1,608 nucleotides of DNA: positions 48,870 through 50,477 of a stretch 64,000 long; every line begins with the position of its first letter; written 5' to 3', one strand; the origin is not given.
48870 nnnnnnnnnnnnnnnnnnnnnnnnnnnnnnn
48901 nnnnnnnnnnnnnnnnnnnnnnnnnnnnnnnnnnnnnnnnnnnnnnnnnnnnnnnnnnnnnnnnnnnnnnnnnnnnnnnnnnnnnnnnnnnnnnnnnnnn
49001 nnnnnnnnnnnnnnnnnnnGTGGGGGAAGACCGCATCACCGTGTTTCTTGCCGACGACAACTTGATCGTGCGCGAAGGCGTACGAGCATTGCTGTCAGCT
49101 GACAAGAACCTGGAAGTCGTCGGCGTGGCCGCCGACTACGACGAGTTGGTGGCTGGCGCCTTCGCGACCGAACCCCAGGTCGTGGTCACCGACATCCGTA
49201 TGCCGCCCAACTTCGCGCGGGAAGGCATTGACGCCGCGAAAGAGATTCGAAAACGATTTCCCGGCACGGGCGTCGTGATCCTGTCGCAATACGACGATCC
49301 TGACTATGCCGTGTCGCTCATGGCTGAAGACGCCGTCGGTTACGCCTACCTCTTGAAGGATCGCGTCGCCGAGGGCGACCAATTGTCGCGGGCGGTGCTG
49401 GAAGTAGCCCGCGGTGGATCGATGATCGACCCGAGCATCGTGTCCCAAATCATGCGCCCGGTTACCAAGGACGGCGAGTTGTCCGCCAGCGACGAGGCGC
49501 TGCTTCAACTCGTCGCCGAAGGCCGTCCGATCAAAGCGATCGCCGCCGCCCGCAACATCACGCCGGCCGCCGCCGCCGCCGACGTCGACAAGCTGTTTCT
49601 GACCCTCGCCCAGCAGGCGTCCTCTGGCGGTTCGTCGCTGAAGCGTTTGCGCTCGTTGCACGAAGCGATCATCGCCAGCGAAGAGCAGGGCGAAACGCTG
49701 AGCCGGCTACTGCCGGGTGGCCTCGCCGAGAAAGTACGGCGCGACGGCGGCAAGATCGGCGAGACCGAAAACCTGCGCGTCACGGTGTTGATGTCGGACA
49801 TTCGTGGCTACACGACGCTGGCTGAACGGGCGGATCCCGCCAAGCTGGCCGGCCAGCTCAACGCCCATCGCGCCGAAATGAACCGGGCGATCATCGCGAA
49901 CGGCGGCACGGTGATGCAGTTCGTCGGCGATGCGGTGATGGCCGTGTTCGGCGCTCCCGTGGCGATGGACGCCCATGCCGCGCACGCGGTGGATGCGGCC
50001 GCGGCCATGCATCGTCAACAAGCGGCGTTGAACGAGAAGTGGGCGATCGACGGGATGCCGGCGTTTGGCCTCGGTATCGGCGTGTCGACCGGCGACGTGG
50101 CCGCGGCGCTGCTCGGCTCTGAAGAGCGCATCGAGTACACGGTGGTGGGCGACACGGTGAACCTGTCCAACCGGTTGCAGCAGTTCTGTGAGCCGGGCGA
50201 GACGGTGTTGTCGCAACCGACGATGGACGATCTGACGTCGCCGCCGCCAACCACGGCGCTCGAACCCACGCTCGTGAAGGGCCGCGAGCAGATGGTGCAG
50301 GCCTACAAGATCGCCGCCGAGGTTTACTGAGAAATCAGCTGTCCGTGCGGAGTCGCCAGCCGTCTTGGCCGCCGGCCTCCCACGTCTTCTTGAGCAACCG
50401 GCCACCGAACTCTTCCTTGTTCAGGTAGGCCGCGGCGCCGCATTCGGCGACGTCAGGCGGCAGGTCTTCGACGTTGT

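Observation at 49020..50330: Receiver domain and degenerate LuxR HTH fused to a class III nucleotide cyclase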

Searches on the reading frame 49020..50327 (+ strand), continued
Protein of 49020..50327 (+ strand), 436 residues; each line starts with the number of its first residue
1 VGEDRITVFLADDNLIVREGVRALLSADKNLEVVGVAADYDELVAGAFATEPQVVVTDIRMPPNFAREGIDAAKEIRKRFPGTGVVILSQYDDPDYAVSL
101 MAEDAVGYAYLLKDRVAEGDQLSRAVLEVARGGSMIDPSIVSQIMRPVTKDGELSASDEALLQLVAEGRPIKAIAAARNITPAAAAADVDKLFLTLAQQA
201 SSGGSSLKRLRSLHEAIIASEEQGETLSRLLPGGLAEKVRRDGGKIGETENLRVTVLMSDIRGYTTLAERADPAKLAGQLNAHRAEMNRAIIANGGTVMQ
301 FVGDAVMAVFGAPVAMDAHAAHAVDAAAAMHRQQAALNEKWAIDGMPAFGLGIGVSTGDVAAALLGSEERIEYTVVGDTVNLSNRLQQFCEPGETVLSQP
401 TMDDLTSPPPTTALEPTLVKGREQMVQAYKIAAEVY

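Call 70: find_homologous_proteins(query=P0130, max_evalue=1e-30)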
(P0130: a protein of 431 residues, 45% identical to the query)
Query P0130 (431 aa): 4412 proteins with E <= 1e-30 among 8000 candidates; the best 120 are listed.
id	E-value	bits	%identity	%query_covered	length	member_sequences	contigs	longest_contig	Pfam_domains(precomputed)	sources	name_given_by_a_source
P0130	5.4e-274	926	100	100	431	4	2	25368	PF00211.26,PF00072.31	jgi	jgi:adenylate cyclase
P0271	5.9e-268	907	98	100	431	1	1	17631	PF00211.26,PF00072.31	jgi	jgi:adenylate cyclase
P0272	1.2e-254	863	93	100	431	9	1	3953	PF00211.26,PF00072.31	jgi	jgi:class 3 adenylate cyclase/DNA-binding NarL/FixJ family response regulator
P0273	5.4e-254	861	93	100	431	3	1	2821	PF00211.26,PF00072.31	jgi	jgi:class 3 adenylate cyclase/DNA-binding response OmpR family regulator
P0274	3.7e-244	828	90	100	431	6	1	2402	PF00211.26,PF00072.31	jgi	jgi:class 3 adenylate cyclase/DNA-binding NarL/FixJ family response regulator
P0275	5.6e-240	814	89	100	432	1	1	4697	PF00211.26,PF00072.31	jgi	jgi:class 3 adenylate cyclase/ActR/RegA family two-component response regulator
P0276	3.2e-239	812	89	100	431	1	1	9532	PF00211.26,PF00072.31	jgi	jgi:class 3 adenylate cyclase/FixJ family two-component response regulator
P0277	1.5e-237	807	88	99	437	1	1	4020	PF00211.26,PF00072.31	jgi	jgi:adenylate cyclase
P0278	3.9e-223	759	82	100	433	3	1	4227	PF00211.26,PF00072.31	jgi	jgi:class 3 adenylate cyclase/ActR/RegA family two-component response regulator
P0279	5.0e-222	755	83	99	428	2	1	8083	PF00211.26,PF00072.31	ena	-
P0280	2.9e-221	753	82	99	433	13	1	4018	PF00211.26,PF00072.31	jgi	jgi:adenylate cyclase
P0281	3.8e-220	749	83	98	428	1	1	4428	PF00211.26,PF00072.31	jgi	jgi:adenylate cyclase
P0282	3.8e-218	743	81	100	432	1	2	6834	PF00211.26,PF00072.31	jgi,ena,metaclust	metaclust:\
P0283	8.9e-218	741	80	100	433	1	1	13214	PF00211.26,PF00072.31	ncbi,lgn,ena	ncbi:MAG TPA: adenylate/guanylate cyclase domain-containing protein [Actinomycetota bacterium]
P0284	2.4e-217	740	81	100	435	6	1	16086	PF00211.26,PF00072.31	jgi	jgi:adenylate cyclase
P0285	2.7e-217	740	82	98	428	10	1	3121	PF00211.26,PF00072.31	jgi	jgi:adenylate cyclase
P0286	8.0e-217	738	81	99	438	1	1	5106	PF00211.26,PF00072.31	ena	-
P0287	1.2e-216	738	82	98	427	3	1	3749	PF00211.26,PF00072.31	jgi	-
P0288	1.5e-215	734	82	99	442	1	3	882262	PF00211.26,PF00072.31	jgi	jgi:adenylate cyclase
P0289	4.9e-215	732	81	99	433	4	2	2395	PF00211.26,PF00072.31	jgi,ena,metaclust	metaclust:\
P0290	6.2e-215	732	79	100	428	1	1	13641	PF00211.26,PF00072.31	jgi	jgi:adenylate cyclase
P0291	7.7e-215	732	80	100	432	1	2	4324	PF00211.26,PF00072.31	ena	-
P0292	4.1e-214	729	81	99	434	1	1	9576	PF00211.26,PF00072.31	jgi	jgi:class 3 adenylate cyclase/DNA-binding NarL/FixJ family response regulator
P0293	8.7e-214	728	82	99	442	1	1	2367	PF00211.26,PF00072.31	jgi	jgi:class 3 adenylate cyclase/DNA-binding NarL/FixJ family response regulator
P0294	1.7e-213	727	80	100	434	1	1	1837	PF00211.26,PF00072.31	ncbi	-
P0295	2.5e-213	727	81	100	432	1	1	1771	PF00211.26,PF00072.31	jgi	jgi:adenylate cyclase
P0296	7.7e-213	725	82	99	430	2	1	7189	PF00211.26,PF00072.31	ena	-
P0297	7.8e-212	722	79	99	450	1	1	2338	PF00211.26,PF00072.31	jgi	jgi:class 3 adenylate cyclase/DNA-binding NarL/FixJ family response regulator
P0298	9.2e-212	722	82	98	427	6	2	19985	PF00211.26,PF00072.31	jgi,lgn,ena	-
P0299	5.2e-211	719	80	98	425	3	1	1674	PF00211.26,PF00072.31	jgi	jgi:class 3 adenylate cyclase/ActR/RegA family two-component response regulator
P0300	2.0e-209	714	79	98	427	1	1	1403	PF00211.26,PF00072.31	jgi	jgi:class 3 adenylate cyclase/CheY-like chemotaxis protein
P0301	2.5e-209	714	79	98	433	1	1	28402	PF00211.26,PF00072.31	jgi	jgi:class 3 adenylate cyclase/CheY-like chemotaxis protein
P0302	8.7e-209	712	79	99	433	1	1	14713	PF00211.26,PF00072.31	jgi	jgi:adenylate cyclase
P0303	1.7e-208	711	80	98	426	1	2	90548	PF00211.26,PF00072.31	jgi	jgi:class 3 adenylate cyclase/DNA-binding NarL/FixJ family response regulator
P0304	6.3e-207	706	65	95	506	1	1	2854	PF00211.26,PF00072.31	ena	-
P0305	3.3e-205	700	78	100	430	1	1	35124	PF00211.26,PF00072.31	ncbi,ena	-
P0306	3.5e-205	700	78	99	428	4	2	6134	PF00211.26,PF00072.31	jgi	jgi:adenylate cyclase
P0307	4.5e-205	700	78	98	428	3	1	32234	PF00211.26,PF00072.31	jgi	jgi:adenylate cyclase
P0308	6.4e-205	699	79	98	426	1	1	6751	PF00211.26,PF00072.31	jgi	-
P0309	1.6e-204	698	79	99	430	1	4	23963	PF00211.26,PF00072.31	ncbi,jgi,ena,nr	ncbi:MAG TPA: adenylate/guanylate cyclase domain-containing protein [Actinomycetota bacterium]|nr:ad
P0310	2.1e-204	697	79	98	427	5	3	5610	PF00211.26,PF00072.31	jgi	jgi:class 3 adenylate cyclase/DNA-binding NarL/FixJ family response regulator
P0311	5.4e-204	696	79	98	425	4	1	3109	PF00211.26,PF00072.31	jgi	jgi:adenylate cyclase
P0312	6.7e-204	696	77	98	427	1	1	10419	PF00211.26,PF00072.31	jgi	jgi:adenylate cyclase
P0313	1.1e-203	695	77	99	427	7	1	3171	PF00211.26,PF00072.31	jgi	jgi:class 3 adenylate cyclase/ActR/RegA family two-component response regulator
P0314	1.1e-203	695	77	100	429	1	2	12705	PF00211.26,PF00072.31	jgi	jgi:class 3 adenylate cyclase/DNA-binding NarL/FixJ family response regulator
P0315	1.6e-203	694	78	98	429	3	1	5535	PF00211.26,PF00072.31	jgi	jgi:class 3 adenylate cyclase/DNA-binding NarL/FixJ family response regulator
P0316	2.5e-203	694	78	98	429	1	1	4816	PF00211.26,PF00072.31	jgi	jgi:adenylate cyclase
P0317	3.8e-203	693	77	100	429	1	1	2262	PF00211.26,PF00072.31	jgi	jgi:class 3 adenylate cyclase/ActR/RegA family two-component response regulator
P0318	4.3e-203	693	79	98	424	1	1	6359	PF00211.26,PF00072.31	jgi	jgi:class 3 adenylate cyclase/DNA-binding NarL/FixJ family response regulator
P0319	6.8e-203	692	75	98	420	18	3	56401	PF00211.26,PF00072.31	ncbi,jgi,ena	-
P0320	4.5e-202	690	74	100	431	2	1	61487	PF00211.26,PF00072.31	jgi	jgi:class 3 adenylate cyclase/DNA-binding NarL/FixJ family response regulator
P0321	7.5e-202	689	76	99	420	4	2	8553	PF00211.26,PF00072.31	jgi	jgi:class 3 adenylate cyclase/ActR/RegA family two-component response regulator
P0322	1.4e-201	688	79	99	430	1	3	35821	PF00211.26,PF00072.31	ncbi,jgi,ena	-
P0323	2.7e-201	687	77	99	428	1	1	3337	PF00211.26,PF00072.31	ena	-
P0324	2.7e-201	687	77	98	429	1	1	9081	PF00211.26,PF00072.31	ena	-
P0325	3.4e-201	687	78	99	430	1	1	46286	PF00211.26,PF00072.31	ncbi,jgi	-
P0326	5.1e-201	686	77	99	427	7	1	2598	PF00211.26,PF00072.31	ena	-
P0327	6.6e-201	686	77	98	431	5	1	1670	PF00211.26,PF00072.31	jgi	jgi:class 3 adenylate cyclase/ActR/RegA family two-component response regulator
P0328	6.8e-201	686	77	98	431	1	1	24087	PF00211.26,PF00072.31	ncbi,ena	-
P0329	6.9e-201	686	77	98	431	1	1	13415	PF00211.26,PF00072.31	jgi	-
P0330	7.1e-201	686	77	98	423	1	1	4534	PF00211.26,PF00072.31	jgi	jgi:adenylate cyclase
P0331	7.2e-201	686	77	99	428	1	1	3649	PF00211.26,PF00072.31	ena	-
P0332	7.3e-201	686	76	99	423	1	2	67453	PF00211.26,PF00072.31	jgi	jgi:class 3 adenylate cyclase/DNA-binding NarL/FixJ family response regulator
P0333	1.2e-200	685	77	100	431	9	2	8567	PF00211.26,PF00072.31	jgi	jgi:adenylate cyclase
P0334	1.4e-200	685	77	99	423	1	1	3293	PF00211.26,PF00072.31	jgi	jgi:adenylate cyclase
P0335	2.3e-200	684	78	98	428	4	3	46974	PF00211.26,PF00072.31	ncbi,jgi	jgi:class 3 adenylate cyclase/DNA-binding NarL/FixJ family response regulator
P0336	5.5e-200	683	74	99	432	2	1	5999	PF00211.26,PF00072.31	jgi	jgi:class 3 adenylate cyclase/ActR/RegA family two-component response regulator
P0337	7.2e-200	682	76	98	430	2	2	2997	PF00211.26,PF00072.31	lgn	-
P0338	8.1e-200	682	78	99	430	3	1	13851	PF00211.26,PF00072.31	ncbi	ncbi:MAG TPA: adenylate/guanylate cyclase domain-containing protein [Actinomycetota bacterium]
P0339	9.7e-200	682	75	98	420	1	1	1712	PF00211.26,PF00072.31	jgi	-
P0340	1.1e-199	682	77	98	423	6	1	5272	PF00211.26,PF00072.31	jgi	jgi:class 3 adenylate cyclase/DNA-binding NarL/FixJ family response regulator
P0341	2.0e-199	681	76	98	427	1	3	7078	PF00211.26,PF00072.31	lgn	-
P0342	3.4e-199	680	77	98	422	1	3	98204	PF00211.26,PF00072.31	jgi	jgi:adenylate cyclase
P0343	4.2e-199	680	76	99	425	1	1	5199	PF00211.26,PF00072.31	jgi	jgi:class 3 adenylate cyclase/DNA-binding NarL/FixJ family response regulator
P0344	4.4e-199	680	77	99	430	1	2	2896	PF00211.26,PF00072.31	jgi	jgi:class 3 adenylate cyclase/DNA-binding NarL/FixJ family response regulator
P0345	5.1e-199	680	77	98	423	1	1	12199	PF00211.26,PF00072.31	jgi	jgi:adenylate cyclase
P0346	5.1e-199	680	75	98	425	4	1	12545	PF00211.26,PF00072.31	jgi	jgi:class 3 adenylate cyclase/DNA-binding NarL/FixJ family response regulator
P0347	6.5e-199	679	78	98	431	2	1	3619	PF00211.26,PF00072.31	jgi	jgi:adenylate cyclase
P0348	8.8e-199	679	77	99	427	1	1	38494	PF00211.26,PF00072.31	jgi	jgi:adenylate cyclase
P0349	1.0e-198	679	78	99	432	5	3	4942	PF00211.26,PF00072.31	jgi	jgi:class 3 adenylate cyclase/DNA-binding NarL/FixJ family response regulator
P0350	1.6e-198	678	78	98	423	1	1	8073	PF00211.26,PF00072.31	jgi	jgi:class 3 adenylate cyclase/DNA-binding NarL/FixJ family response regulator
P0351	2.8e-198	677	75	98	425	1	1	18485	PF00211.26,PF00072.31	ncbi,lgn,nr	ncbi:MAG: response regulator [Actinobacteria bacterium]|nr:response regulator [Actinomycetota bacter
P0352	5.1e-198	676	75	98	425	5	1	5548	PF00211.26,PF00072.31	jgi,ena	-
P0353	1.3e-197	675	76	98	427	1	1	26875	PF00211.26,PF00072.31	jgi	jgi:adenylate cyclase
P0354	1.4e-197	675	75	98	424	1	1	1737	PF00211.26,PF00072.31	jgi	-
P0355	1.7e-197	675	75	97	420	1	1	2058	PF00211.26,PF00072.31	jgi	jgi:class 3 adenylate cyclase/ActR/RegA family two-component response regulator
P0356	1.8e-197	674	77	99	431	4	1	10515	PF00211.26,PF00072.31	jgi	jgi:adenylate cyclase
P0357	3.0e-197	674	74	98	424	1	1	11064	PF00211.26,PF00072.31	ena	-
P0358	3.2e-197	674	77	98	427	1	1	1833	PF00211.26,PF00072.31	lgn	-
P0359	3.2e-197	674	74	98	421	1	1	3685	PF00211.26,PF00072.31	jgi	jgi:class 3 adenylate cyclase/CheY-like chemotaxis protein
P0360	5.9e-197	673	76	100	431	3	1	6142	PF00211.26,PF00072.31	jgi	jgi:class 3 adenylate cyclase/DNA-binding NarL/FixJ family response regulator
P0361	6.9e-197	673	76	98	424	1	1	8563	PF00211.26,PF00072.31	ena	-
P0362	7.7e-197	672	78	98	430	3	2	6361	PF00211.26,PF00072.31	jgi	jgi:adenylate cyclase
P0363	1.3e-196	672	76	98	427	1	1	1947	PF00211.26,PF00072.31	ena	-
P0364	1.4e-196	672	77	98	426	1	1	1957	PF00211.26,PF00072.31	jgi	jgi:class 3 adenylate cyclase/CheY-like chemotaxis protein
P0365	1.9e-196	671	76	98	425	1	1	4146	PF00211.26,PF00072.31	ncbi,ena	-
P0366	1.9e-196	671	77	97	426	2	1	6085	PF00211.26,PF00072.31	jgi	jgi:class 3 adenylate cyclase/DNA-binding NarL/FixJ family response regulator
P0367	5.5e-196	670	74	98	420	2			PF00211.26,PF00072.31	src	-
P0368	5.8e-196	670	74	98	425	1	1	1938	PF00211.26,PF00072.31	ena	-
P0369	8.4e-196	669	74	98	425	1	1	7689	PF00211.26,PF00072.31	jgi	-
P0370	1.1e-195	669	74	99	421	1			PF00211.26,PF00072.31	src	-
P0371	1.5e-195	668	76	98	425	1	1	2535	PF00211.26,PF00072.31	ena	-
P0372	2.5e-195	667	74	98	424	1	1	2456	PF00211.26,PF00072.31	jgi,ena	-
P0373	5.8e-195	666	77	96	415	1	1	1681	PF00211.26,PF00072.31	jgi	jgi:adenylate cyclase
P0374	6.5e-195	666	75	98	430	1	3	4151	PF00211.26,PF00072.31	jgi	jgi:class 3 adenylate cyclase/FixJ family two-component response regulator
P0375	7.8e-195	666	73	99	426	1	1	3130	PF00211.26,PF00072.31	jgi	jgi:class 3 adenylate cyclase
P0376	1.0e-194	665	75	99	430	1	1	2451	PF00211.26,PF00072.31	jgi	jgi:adenylate cyclase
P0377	1.2e-194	665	76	98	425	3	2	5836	PF00211.26,PF00072.31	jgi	jgi:class 3 adenylate cyclase/FixJ family two-component response regulator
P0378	1.2e-194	665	77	98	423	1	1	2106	PF00211.26,PF00072.31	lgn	-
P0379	1.2e-194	665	75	99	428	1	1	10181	PF00211.26,PF00072.31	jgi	jgi:adenylate cyclase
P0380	1.5e-194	665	77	98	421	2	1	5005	PF00211.26,PF00072.31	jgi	-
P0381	1.8e-194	665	72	98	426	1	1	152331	PF00211.26,PF00072.31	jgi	jgi:class 3 adenylate cyclase/CheY-like chemotaxis protein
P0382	3.1e-194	664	74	99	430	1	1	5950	PF00211.26,PF00072.31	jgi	jgi:class 3 adenylate cyclase/ActR/RegA family two-component response regulator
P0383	3.3e-194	664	74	100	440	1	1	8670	PF00211.26,PF00072.31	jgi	jgi:class 3 adenylate cyclase/DNA-binding NarL/FixJ family response regulator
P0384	3.4e-194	664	74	98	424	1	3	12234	PF00211.26,PF00072.31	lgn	-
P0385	3.8e-194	664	73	98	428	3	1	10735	PF00211.26,PF00072.31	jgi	-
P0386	7.2e-194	663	75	99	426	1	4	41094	PF00211.26,PF00072.31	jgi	jgi:class 3 adenylate cyclase/DNA-binding NarL/FixJ family response regulator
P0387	7.4e-194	663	74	99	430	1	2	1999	PF00211.26,PF00072.31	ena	-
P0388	8.1e-194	662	74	97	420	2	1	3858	PF00211.26,PF00072.31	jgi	jgi:class 3 adenylate cyclase/DNA-binding NarL/FixJ family response regulator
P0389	1.1e-193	662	74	99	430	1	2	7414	PF00211.26,PF00072.31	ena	-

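Call 71: find_encoding_contigs(protein=P0288, flank=8000, max_places=1)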
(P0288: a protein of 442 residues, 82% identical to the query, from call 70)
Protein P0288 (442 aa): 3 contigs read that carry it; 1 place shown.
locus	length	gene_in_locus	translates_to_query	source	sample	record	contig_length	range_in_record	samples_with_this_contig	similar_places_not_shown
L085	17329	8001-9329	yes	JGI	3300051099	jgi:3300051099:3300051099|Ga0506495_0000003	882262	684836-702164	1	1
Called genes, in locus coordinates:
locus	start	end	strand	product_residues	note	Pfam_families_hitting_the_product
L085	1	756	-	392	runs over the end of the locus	-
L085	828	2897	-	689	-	PF00582:Usp, PF03109:ABC1, PF01636:APH (weak), PF27536:UbiB_helical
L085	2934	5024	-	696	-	PF07730:HisKA_3, PF02518:HATPase_c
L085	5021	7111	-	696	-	PF07730:HisKA_3, PF02518:HATPase_c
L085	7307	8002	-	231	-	PF00072:Response_reg, PF00196:GerE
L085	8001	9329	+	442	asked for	PF00072:Response_reg, PF00211:Guanylate_cyc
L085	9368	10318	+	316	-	PF01545:Cation_efflux, PF16916:ZT_dimer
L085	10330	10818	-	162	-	-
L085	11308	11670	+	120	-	-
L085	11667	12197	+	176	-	-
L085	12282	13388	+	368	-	PF12229:PG_binding_4, PF03734:YkuD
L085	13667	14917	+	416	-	PF04185:Phosphoesterase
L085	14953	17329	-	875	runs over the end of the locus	PF00690:Cation_ATPase_N, PF00122:E1-E2_ATPase, PF00702:Hydrolase, PF13246:Cation_ATPase, PF08282:Hydrolase_3 (faint), PF00689:Cation_ATPase_C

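Call 72: find_encoding_contigs(protein=P0381, flank=8000, max_places=1)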
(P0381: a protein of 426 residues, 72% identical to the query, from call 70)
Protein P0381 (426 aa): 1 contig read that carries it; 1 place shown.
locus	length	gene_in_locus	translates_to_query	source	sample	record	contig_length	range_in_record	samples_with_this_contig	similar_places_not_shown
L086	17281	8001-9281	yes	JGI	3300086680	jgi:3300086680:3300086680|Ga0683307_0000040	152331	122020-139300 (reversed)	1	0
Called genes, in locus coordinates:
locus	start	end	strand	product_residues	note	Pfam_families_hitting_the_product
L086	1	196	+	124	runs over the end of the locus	PF00072:Response_reg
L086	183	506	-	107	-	PF13581:HATPase_c_2 (weak), PF02518:HATPase_c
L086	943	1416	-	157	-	-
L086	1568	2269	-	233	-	-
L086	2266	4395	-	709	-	PF07730:HisKA_3, PF02518:HATPase_c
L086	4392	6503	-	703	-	PF07730:HisKA_3, PF02518:HATPase_c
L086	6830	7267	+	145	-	PF00582:Usp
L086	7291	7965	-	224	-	PF00072:Response_reg, PF00196:GerE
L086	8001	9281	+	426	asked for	PF00072:Response_reg, PF00211:Guanylate_cyc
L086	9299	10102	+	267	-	-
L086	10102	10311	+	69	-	-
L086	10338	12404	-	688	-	PF00582:Usp, PF03109:ABC1, PF01636:APH (weak), PF27536:UbiB_helical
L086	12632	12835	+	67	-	PF00581:Rhodanese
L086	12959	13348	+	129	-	PF00571:CBS (faint)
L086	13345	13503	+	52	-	-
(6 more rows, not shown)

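Call 73: find_encoding_contigs(protein=P0342, flank=8000, max_places=1)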
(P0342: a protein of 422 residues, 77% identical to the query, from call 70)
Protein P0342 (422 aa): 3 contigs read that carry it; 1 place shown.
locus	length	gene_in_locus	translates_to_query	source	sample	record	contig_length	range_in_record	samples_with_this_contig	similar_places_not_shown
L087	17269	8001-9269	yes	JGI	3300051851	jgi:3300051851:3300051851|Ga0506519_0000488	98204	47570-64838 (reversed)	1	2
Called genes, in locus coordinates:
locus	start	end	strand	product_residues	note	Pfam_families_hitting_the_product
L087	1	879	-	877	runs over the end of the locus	PF00127:Copper-bind (weak), PF07730:HisKA_3, PF02518:HATPase_c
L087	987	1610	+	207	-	PF00080:Sod_Cu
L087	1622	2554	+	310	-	PF00005:ABC_tran, PF13304:AAA_21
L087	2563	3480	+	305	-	PF12679:ABC2_membrane_2 (weak), PF10920:DUF2705, PF12730:ABC2_membrane_4 (weak)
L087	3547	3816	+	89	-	-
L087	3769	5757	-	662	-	PF00582:Usp, PF03109:ABC1, PF01636:APH (weak), PF27536:UbiB_helical (weak)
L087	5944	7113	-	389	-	-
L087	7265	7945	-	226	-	PF00072:Response_reg, PF00196:GerE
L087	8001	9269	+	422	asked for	PF00072:Response_reg, PF00211:Guanylate_cyc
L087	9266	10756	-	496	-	PF13088:BNR_2 (faint)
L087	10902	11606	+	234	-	PF00072:Response_reg, PF23198:PDE8A_N (weak), PF00486:Trans_reg_C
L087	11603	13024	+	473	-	PF00672:HAMP, PF26769:HAMP_PhoQ (weak), PF00512:HisKA, PF02518:HATPase_c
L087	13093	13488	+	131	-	-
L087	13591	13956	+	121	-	-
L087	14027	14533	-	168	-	PF03745:DUF309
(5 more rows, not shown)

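Call 74: search_protein_families(library=padloc, proteins=[window:49020-50327:+], max_evalue=0.01)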
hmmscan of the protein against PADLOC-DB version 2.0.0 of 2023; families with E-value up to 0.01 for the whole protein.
window:49020-50327:+ (436 aa): 10 families
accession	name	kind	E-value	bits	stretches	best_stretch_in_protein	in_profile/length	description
PDLC00734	PycC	-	6e-21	73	1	225-389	158-323/374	Pycsar cyclase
PDLC02367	PycC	-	1.3e-15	55.4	1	250-406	40-193/226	-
PDLC00765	PycC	-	1.6e-14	51.8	1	255-406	259-413/477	Pycsar cyclase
PDLC02366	PycC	-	6.5e-13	46.4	1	254-405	278-433/486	-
PDLC00766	PycC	-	2.5e-11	41.4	1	249-405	39-195/232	Pycsar cyclase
PDLC00762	PycC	-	2.3e-08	31.4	1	254-403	283-443/508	Pycsar cyclase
PDLC02368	PycC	-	8.9e-08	30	1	253-387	44-179/234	-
PDLC02370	PycC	-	7.7e-07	26.8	1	256-409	84-242/340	-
PDLC02369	PycC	-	2.7e-06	25.1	1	254-406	47-192/248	-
PDLC00764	PycC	-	2.3e-05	21.5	1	248-421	89-269/449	Pycsar cyclase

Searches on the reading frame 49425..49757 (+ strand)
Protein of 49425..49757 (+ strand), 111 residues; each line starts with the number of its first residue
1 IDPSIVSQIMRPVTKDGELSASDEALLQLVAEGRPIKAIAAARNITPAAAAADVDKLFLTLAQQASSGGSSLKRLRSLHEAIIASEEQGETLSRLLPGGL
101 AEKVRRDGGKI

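Call 41: predict_structure(alignment_id=A3)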
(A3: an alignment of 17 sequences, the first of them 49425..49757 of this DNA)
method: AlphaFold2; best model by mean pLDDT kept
length: 111 residues; sequences in the alignment: 17
mean_pLDDT: 60.8   pTM: 0.41
mean pLDDT of the five models: 60.8, 60.2, 60.1, 60.0, 60.0
residues with pLDDT >= 90: 0; 70-90: 40; 50-70: 42; < 50: 29
segments of 3 or more residues with pLDDT < 50: 1-8, 10-16, 87-89, 91-94, 108-111
pLDDT, mean of each block of 10 residues (from residue 1): 44 48 75 76 77 77 60 60 54 49 52 46
secondary structure, 60 per line:
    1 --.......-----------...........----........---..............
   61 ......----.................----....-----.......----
elements in order: H3-9 H21-31 H36-43 H47-66 H71-87 H92-95 H101-107
